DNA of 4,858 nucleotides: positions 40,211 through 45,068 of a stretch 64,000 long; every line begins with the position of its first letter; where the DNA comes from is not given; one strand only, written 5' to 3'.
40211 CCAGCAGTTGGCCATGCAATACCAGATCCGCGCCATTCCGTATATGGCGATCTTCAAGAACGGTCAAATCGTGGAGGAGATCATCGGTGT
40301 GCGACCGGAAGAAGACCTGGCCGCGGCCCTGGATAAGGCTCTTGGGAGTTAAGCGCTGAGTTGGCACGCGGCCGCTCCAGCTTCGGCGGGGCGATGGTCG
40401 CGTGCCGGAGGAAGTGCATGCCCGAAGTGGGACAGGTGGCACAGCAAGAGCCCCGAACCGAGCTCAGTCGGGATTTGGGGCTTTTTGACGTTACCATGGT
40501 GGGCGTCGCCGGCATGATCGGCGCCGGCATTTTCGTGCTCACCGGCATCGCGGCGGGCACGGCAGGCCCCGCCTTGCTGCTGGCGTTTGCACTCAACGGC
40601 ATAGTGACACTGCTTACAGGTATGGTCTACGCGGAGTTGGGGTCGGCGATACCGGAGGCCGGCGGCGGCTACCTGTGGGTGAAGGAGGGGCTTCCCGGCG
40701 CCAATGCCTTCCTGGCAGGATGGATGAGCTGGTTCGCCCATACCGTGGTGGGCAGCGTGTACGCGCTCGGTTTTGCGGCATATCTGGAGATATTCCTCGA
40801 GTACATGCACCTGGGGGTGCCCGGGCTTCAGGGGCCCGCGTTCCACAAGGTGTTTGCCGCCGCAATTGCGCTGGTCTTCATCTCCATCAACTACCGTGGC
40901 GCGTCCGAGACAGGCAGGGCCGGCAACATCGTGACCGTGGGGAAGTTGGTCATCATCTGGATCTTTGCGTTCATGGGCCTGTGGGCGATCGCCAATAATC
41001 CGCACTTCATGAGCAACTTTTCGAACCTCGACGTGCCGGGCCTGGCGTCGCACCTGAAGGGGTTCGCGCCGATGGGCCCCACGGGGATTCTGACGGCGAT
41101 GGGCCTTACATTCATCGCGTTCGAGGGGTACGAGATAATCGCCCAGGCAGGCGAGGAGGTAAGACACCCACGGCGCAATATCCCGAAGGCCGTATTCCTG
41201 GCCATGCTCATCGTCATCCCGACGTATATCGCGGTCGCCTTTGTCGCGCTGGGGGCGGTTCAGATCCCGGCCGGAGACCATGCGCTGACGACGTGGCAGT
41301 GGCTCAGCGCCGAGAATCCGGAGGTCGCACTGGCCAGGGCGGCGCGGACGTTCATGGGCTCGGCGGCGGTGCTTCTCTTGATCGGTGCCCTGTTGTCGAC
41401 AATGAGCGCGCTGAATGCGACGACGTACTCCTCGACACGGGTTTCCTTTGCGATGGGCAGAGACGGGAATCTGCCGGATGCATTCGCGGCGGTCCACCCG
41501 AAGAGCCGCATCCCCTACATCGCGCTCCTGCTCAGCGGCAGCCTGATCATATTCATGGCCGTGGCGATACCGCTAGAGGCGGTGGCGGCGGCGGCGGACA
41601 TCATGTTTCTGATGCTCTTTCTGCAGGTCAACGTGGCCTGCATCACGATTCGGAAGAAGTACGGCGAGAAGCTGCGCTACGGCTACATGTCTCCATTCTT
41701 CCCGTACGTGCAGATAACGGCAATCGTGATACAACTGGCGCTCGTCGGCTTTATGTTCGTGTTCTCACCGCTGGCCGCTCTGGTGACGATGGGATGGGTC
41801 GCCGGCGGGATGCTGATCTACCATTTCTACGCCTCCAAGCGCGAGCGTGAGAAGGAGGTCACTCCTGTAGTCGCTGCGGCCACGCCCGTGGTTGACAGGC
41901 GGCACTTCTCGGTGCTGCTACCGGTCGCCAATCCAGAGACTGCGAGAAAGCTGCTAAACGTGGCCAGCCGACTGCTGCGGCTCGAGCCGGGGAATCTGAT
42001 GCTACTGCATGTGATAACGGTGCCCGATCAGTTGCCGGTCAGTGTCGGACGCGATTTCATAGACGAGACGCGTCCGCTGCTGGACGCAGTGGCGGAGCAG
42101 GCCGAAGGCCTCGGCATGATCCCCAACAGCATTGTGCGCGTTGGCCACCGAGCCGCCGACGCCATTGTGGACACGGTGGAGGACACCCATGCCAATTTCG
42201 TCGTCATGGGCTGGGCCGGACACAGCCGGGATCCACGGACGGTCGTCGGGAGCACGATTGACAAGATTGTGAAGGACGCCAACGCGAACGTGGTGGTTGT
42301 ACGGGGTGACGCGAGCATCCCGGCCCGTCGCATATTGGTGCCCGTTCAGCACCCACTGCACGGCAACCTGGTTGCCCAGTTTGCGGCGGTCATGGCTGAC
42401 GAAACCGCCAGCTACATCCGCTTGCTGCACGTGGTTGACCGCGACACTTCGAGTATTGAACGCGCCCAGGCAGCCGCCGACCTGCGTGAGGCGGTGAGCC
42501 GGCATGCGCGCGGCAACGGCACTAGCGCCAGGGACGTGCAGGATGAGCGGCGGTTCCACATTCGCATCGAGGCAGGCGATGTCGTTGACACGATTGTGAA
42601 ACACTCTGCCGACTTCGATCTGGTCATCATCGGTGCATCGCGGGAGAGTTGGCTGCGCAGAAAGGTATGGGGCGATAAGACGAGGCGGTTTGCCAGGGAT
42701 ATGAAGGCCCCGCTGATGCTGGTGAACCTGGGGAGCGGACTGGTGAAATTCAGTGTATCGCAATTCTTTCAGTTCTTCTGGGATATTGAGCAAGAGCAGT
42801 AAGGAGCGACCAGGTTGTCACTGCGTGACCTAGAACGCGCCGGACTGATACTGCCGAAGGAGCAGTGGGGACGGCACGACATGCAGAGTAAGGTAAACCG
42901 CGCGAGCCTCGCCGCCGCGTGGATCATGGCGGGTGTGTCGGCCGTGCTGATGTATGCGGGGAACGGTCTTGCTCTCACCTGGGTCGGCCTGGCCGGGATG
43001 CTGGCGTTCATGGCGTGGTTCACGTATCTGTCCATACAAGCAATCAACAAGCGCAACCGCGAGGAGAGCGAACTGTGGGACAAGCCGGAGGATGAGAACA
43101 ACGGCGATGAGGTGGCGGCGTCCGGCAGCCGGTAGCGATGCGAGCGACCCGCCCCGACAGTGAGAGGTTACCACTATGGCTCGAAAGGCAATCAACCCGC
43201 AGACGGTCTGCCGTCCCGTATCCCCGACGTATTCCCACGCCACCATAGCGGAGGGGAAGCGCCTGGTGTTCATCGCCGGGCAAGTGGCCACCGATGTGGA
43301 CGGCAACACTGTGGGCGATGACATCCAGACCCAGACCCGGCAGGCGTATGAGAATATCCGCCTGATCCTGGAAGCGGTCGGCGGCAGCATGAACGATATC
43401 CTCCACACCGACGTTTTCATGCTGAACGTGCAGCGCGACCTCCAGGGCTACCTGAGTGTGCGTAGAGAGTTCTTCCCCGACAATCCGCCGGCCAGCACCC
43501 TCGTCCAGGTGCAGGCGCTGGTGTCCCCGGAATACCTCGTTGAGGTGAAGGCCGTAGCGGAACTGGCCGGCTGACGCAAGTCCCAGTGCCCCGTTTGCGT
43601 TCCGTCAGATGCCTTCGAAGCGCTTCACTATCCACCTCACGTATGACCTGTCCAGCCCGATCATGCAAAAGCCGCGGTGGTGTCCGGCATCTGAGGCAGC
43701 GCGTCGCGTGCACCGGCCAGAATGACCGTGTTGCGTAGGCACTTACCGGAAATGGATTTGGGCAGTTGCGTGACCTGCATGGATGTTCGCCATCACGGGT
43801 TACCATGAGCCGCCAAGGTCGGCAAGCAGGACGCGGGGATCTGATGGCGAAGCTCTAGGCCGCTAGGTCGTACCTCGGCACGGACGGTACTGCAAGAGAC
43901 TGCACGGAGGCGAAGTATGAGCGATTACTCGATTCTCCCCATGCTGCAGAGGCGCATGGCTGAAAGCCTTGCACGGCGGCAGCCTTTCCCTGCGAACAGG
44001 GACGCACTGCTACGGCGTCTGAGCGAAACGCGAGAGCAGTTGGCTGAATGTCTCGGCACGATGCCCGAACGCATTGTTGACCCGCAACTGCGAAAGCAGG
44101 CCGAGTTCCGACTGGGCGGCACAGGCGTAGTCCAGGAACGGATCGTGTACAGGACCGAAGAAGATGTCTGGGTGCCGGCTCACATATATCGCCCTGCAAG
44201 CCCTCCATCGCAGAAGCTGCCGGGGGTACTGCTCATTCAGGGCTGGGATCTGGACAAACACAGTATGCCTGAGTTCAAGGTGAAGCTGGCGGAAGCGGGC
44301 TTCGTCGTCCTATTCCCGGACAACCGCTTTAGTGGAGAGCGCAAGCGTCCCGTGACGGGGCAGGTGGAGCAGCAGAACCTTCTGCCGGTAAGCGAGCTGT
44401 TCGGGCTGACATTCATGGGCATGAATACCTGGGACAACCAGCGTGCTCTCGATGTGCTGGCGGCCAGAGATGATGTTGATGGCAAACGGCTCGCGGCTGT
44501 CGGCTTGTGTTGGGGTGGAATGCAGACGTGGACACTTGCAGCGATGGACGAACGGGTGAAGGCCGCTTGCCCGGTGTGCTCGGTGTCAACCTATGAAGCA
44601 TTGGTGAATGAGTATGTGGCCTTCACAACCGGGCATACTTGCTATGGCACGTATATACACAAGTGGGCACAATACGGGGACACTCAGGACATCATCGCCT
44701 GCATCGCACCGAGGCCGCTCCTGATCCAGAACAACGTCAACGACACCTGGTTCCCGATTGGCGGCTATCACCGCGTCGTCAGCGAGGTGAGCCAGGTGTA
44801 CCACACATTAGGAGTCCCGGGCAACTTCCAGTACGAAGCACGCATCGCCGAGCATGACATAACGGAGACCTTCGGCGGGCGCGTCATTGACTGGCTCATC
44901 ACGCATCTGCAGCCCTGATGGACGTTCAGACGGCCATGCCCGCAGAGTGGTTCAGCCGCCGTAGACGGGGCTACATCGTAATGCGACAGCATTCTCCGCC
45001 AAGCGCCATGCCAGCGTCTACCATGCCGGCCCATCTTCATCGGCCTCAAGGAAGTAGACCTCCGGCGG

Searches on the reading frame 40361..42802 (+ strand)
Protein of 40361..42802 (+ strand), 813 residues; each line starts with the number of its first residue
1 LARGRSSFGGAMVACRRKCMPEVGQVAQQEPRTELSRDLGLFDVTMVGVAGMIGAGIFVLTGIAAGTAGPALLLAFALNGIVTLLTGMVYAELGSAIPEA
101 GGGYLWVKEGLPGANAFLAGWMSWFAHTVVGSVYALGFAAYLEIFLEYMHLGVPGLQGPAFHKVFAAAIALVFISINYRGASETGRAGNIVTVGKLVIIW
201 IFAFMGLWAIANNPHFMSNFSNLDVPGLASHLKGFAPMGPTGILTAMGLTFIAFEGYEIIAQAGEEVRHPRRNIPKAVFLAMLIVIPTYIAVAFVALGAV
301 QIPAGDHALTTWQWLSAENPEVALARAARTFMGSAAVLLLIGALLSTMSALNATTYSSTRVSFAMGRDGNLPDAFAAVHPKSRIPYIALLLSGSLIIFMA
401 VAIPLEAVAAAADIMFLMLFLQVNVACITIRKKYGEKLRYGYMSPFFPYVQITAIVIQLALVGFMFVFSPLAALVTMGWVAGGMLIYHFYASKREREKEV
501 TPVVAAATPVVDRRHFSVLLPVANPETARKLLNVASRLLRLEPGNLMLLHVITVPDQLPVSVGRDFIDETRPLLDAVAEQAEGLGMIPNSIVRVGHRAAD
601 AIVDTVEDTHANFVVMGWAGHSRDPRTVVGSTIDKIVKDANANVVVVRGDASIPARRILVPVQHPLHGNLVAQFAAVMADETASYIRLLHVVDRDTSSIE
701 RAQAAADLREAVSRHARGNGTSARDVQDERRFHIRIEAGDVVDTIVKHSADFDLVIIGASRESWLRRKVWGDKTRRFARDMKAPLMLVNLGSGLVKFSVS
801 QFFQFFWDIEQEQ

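Call 12: search_protein_families(library=pfam, proteins=[window:40361-42802:+], max_evalue=0.001)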
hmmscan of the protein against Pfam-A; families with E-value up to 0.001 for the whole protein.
window:40361-42802:+ (813 aa): 3 families
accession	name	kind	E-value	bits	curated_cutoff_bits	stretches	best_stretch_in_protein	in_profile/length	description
PF13520.12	AA_permease_2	-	7.1e-46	157.4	27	1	39-470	1-409/427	Amino acid permease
PF00324.27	AA_permease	-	1.2e-41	143.4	24.6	1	43-481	1-451/470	Amino acid permease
PF00582.32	Usp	-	7e-28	98.4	24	2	518-648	5-141/141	Universal stress protein family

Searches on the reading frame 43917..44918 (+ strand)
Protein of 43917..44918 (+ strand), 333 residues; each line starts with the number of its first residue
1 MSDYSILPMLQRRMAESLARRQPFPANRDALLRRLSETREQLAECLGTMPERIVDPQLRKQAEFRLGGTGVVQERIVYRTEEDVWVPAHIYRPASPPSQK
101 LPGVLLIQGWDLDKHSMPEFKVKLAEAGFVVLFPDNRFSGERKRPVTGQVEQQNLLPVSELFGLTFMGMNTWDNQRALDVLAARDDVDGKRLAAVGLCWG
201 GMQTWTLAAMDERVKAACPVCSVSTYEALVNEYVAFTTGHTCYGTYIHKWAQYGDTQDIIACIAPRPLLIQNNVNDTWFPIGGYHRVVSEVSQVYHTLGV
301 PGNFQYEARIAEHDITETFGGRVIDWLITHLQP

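Call 3: search_protein_families(library=pfam, proteins=[window:43917-44918:+], max_evalue=1)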
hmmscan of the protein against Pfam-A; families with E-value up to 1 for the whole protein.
window:43917-44918:+ (333 aa): 9 families
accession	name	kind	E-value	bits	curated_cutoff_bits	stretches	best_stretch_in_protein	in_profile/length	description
PF01738.24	DLH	-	2.7e-12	47.2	21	1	94-219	6-126/217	Dienelactone hydrolase family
PF00561.26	Abhydrolase_1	-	2.2e-07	31.3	25.8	1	104-222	3-102/245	alpha/beta hydrolase fold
PF22244.2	GCE_fung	-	7.6e-06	26.4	27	2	254-299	187-231/231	Glucuronyl esterase, fungi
PF02129.25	Peptidase_S15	-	7.8e-05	22.9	23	1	86-244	5-151/262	X-Pro dipeptidyl-peptidase (S15 family)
PF12740.14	PETase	-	0.00017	21.5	28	1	89-222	43-157/263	PET hydrolase-like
PF12715.13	Abhydrolase_7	-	0.0002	21.1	21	1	122-307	153-338/388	Abhydrolase family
PF05448.18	AXE1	-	0.00098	18.4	21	1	172-220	158-206/321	Acetyl xylan esterase (AXE1)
PF00326.27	Peptidase_S9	-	0.0013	18.7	22.6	1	173-255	47-131/213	Prolyl oligopeptidase family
PF12697.13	Abhydrolase_6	-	0.0022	19.1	26.3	1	104-222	1-93/217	Alpha/beta hydrolase family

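Call 47: search_protein_families(library=ncbifam, proteins=[window:43917-44918:+], max_evalue=0.00001)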
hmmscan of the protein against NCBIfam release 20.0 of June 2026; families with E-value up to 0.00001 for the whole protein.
window:43917-44918:+ (333 aa): 1 family
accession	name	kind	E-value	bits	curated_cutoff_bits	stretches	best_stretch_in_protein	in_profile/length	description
NF007857.0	PRK10566.1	equivalog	4.9e-08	33.1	201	1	93-293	19-214/249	esterase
